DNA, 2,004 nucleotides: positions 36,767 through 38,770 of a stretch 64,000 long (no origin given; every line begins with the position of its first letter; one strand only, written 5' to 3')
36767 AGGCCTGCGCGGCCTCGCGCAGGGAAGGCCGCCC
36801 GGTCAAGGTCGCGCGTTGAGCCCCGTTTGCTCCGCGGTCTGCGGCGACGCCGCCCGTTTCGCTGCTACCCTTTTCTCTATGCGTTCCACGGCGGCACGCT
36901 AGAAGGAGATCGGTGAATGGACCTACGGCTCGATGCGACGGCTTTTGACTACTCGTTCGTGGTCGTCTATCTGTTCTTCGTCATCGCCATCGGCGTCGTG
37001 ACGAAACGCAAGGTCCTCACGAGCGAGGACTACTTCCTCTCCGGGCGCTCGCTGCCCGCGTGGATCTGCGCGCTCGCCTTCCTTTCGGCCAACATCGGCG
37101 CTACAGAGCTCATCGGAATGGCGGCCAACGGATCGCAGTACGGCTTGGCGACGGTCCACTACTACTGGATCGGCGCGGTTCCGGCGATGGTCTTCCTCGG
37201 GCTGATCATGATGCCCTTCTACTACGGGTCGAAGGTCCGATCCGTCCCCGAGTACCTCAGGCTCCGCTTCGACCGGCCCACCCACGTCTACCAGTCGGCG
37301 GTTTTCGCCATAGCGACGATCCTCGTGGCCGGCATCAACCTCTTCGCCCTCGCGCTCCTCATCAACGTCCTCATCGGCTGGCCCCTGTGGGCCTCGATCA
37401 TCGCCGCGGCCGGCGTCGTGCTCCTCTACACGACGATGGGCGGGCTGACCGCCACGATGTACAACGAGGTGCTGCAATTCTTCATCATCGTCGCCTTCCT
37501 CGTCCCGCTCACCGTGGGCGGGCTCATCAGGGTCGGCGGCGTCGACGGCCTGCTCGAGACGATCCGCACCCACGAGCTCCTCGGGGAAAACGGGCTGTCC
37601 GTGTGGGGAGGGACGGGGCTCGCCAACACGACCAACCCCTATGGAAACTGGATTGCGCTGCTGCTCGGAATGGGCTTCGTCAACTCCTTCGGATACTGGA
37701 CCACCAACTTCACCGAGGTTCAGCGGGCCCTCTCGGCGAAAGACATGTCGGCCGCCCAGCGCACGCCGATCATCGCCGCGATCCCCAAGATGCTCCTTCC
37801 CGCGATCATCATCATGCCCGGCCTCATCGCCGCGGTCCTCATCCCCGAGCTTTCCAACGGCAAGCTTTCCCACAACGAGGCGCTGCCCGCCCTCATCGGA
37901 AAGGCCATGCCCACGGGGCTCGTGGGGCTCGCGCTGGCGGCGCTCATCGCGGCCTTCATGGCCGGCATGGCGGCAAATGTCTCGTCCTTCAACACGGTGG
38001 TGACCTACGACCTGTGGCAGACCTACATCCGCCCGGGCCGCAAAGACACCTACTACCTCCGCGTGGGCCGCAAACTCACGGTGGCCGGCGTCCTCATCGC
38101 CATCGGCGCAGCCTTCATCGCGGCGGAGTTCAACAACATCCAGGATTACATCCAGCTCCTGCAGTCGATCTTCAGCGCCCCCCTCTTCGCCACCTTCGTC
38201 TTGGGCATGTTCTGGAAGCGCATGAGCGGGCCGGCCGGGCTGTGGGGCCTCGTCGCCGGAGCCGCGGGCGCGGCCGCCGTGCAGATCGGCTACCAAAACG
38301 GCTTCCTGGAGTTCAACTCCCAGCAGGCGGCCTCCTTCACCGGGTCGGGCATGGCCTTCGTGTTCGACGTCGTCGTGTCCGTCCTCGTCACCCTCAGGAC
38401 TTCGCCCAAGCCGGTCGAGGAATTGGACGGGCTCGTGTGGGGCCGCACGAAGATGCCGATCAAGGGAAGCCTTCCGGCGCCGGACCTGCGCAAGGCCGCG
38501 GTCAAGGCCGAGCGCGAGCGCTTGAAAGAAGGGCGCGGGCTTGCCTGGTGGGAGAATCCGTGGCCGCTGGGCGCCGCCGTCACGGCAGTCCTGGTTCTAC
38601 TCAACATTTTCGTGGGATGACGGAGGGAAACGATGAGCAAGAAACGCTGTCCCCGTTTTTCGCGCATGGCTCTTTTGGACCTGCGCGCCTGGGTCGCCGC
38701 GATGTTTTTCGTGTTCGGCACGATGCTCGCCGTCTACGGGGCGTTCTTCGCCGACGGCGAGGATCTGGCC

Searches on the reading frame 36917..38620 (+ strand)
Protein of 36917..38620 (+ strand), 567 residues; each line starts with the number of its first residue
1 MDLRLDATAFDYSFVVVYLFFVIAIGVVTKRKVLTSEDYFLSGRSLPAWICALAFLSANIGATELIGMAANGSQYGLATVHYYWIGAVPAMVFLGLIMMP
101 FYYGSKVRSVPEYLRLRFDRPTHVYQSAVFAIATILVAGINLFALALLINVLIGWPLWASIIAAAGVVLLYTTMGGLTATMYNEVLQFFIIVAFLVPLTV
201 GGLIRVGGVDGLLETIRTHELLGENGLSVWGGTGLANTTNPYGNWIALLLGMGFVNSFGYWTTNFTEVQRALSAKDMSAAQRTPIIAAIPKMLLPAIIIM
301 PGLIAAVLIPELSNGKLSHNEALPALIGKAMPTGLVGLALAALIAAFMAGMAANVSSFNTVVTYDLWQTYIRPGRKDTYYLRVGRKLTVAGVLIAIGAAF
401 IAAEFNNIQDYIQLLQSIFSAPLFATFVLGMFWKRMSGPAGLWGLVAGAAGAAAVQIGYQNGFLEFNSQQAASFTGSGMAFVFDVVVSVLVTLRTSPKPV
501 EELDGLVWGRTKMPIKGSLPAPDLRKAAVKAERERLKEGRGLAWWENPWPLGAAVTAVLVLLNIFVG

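Call 46: search_protein_families(library=pfam, proteins=[window:36917-38620:+], max_evalue=0.00001)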
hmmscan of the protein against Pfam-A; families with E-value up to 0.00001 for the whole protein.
window:36917-38620:+ (567 aa): 1 family
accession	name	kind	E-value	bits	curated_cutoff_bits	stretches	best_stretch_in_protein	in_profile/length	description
PF00474.23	SSF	-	9.9e-53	179.9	22.8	1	39-448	1-406/406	Sodium:solute symporter family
